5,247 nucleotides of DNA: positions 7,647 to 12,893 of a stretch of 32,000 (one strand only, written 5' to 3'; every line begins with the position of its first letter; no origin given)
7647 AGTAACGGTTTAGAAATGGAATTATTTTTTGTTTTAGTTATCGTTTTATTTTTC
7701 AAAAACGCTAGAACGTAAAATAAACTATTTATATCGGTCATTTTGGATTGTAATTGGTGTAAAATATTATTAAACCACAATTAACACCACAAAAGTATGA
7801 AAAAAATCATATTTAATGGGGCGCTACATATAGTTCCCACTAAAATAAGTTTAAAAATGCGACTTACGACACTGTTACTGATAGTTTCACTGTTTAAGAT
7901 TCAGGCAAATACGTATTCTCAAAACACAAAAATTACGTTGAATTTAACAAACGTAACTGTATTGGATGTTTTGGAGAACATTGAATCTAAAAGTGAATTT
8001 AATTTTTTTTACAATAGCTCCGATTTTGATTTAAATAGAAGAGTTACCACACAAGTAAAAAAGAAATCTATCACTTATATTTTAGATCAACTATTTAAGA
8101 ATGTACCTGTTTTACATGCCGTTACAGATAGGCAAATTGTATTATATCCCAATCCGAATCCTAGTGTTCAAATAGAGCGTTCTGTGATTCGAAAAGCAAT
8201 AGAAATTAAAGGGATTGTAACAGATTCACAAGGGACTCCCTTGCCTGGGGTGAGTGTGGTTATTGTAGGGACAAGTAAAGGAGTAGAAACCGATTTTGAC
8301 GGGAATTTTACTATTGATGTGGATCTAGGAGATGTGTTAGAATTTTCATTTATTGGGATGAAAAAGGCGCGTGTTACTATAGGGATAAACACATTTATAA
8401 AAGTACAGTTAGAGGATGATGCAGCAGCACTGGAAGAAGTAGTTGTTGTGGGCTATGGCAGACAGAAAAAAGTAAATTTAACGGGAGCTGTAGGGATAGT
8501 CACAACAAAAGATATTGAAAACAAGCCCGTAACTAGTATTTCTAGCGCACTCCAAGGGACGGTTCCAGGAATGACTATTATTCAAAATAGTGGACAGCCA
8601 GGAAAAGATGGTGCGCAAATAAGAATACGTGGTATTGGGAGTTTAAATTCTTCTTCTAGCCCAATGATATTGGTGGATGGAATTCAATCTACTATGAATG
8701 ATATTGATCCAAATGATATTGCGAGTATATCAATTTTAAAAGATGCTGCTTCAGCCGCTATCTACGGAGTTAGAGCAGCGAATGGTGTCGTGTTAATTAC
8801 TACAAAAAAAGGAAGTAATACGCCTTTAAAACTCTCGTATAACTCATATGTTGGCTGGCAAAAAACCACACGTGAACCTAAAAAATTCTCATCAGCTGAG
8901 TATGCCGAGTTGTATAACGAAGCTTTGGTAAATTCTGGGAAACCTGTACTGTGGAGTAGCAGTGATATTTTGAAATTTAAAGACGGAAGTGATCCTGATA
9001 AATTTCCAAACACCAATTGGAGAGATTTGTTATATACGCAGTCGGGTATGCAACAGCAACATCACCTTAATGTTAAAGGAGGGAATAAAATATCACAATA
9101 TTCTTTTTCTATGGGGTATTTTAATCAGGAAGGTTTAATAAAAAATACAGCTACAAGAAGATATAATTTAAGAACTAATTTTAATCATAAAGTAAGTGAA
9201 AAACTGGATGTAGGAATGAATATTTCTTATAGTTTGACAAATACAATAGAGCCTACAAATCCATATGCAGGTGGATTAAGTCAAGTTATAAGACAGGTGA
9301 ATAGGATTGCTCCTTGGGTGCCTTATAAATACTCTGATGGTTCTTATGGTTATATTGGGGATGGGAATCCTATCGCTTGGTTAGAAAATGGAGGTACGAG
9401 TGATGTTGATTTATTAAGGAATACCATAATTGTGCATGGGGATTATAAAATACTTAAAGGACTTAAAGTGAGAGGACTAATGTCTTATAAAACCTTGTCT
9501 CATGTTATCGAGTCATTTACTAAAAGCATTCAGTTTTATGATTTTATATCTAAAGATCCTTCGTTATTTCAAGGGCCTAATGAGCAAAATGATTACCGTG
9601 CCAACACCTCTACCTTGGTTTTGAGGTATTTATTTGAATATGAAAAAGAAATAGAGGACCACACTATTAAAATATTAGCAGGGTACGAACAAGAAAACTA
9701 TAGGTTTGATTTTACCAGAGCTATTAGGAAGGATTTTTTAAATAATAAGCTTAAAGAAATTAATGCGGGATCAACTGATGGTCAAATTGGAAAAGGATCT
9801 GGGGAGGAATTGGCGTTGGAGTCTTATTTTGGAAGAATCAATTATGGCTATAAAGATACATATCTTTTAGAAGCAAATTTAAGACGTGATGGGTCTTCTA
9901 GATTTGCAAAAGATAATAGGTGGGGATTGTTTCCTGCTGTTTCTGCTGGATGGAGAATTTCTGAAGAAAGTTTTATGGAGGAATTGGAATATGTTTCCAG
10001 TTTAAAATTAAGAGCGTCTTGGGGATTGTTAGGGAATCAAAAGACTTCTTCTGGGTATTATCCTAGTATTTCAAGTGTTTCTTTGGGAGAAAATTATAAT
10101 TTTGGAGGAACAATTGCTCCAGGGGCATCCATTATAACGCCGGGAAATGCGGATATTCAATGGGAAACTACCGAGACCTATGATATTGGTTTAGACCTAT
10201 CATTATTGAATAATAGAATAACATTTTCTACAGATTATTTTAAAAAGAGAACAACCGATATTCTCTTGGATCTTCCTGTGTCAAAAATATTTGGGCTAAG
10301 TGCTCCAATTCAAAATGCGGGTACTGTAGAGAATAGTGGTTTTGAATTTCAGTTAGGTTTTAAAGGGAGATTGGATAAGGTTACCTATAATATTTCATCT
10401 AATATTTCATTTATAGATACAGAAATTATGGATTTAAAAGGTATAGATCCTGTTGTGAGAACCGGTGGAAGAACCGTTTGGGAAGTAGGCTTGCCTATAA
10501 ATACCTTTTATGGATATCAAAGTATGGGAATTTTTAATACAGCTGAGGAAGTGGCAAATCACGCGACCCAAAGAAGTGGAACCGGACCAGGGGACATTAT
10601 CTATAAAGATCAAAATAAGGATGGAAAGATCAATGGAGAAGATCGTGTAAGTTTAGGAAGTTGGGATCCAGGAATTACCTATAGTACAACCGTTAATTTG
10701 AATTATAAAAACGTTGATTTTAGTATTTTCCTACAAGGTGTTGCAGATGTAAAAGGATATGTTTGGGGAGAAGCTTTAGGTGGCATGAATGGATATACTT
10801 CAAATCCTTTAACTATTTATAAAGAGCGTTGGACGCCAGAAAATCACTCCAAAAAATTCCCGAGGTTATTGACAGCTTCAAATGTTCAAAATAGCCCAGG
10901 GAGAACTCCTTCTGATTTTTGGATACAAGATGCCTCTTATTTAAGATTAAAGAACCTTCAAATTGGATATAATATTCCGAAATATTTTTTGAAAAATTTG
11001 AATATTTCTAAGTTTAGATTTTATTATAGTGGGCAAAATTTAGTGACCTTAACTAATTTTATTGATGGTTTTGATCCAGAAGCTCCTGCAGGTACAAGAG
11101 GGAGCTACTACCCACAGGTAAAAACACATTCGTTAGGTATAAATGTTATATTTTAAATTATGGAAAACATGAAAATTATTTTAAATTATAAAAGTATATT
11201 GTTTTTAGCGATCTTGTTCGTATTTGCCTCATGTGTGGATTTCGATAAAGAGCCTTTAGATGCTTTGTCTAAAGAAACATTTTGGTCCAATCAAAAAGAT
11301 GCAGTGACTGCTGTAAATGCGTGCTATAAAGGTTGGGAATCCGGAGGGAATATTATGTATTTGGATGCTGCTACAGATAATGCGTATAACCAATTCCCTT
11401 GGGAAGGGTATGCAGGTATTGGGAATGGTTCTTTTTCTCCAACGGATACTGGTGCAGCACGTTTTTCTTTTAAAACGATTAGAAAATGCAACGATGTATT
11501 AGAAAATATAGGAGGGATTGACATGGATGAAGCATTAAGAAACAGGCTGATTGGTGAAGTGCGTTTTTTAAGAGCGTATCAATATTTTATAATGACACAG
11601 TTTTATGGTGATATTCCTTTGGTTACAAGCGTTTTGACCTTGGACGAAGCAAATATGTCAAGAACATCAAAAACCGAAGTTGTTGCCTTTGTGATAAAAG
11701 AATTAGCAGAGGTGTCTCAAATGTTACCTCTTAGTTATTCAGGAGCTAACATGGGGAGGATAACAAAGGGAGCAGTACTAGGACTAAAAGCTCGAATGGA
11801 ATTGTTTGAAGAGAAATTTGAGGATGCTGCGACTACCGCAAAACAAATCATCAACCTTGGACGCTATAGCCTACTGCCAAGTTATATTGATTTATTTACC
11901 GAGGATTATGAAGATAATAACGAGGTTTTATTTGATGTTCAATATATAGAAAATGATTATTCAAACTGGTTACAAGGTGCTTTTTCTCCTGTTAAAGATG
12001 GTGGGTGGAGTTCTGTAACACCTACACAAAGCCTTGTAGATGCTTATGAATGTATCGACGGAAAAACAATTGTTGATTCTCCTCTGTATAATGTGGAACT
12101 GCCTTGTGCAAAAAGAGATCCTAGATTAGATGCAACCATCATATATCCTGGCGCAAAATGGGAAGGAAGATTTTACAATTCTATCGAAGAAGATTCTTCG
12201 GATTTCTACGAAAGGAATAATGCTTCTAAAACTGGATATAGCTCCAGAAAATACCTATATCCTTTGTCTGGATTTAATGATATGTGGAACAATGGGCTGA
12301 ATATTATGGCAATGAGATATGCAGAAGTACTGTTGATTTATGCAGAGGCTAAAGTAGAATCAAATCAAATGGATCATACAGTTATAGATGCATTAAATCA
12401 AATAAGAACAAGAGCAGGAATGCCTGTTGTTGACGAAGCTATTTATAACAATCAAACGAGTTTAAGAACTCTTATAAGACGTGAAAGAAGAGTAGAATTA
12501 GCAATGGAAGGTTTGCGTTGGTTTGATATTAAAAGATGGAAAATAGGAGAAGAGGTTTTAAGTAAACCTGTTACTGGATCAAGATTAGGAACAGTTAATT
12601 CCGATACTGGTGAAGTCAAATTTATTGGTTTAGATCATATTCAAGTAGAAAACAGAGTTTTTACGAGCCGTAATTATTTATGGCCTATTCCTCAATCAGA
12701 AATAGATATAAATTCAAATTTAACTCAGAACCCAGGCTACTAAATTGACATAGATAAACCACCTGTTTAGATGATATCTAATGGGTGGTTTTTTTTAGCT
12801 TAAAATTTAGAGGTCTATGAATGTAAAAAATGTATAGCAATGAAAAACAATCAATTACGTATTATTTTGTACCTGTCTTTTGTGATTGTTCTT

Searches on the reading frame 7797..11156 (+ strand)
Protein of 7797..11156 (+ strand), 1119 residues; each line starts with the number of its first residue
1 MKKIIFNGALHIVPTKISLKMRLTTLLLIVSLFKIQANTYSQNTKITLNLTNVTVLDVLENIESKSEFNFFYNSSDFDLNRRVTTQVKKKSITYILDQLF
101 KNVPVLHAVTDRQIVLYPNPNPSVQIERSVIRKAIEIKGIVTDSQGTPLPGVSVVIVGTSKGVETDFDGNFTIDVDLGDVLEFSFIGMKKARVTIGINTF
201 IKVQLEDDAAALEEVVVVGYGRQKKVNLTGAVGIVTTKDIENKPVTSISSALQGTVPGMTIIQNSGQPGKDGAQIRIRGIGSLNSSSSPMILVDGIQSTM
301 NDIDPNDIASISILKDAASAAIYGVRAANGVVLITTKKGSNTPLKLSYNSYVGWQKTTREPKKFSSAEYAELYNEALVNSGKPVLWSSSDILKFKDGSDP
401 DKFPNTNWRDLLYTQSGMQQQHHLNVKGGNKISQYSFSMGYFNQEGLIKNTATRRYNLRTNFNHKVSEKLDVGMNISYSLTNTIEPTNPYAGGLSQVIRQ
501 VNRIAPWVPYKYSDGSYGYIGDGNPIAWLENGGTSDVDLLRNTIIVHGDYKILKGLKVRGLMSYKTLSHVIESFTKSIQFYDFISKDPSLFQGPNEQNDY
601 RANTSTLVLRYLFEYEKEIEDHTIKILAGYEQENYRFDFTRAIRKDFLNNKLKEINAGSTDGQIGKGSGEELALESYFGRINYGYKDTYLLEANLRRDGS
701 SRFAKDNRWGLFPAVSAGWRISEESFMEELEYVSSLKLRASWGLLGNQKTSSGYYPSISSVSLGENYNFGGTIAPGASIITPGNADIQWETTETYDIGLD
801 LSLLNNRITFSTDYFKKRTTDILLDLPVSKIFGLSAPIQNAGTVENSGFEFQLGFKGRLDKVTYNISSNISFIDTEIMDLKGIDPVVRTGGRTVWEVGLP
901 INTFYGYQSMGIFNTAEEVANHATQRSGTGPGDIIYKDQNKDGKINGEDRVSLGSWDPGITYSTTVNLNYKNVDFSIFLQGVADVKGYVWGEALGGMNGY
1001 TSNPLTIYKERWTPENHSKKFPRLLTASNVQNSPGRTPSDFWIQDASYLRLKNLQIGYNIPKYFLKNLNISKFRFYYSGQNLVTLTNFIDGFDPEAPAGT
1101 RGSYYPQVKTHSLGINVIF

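Call 6: search_protein_families(library=pfam, proteins=[window:7797-11156:+], max_evalue=0.00001)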
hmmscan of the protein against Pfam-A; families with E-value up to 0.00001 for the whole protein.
window:7797-11156:+ (1119 aa): 4 families
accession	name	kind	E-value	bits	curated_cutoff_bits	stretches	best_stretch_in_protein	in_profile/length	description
PF07715.20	Plug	-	7.1e-21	75.2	23.9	1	225-331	2-107/107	TonB-dependent Receptor Plug Domain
PF13715.12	CarbopepD_reg_2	-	3.7e-16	59.4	32.2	1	137-217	1-88/88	CarboxypepD_reg-like domain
PF13620.12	CarboxypepD_reg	-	1.2e-09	38.8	32.3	1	137-194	2-65/82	Carboxypeptidase regulatory-like domain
PF07660.19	STN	-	4.1e-07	30.1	28.4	0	68-118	1-51/52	Secretin and TonB N terminus short domain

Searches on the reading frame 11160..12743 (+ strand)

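Call 6: search_protein_families(library=pfam, proteins=[window:11160-12743:+], max_evalue=0.00001)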
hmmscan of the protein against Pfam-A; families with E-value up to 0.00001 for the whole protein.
window:11160-12743:+ (527 aa): 2 families
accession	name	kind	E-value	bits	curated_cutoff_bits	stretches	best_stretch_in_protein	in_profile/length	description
PF07980.17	SusD_RagB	-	1e-61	209.6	23.1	1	263-527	17-297/297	SusD family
PF14322.12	SusD-like_3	-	1.4e-17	65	27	1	103-214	81-190/191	Starch-binding associating with outer membrane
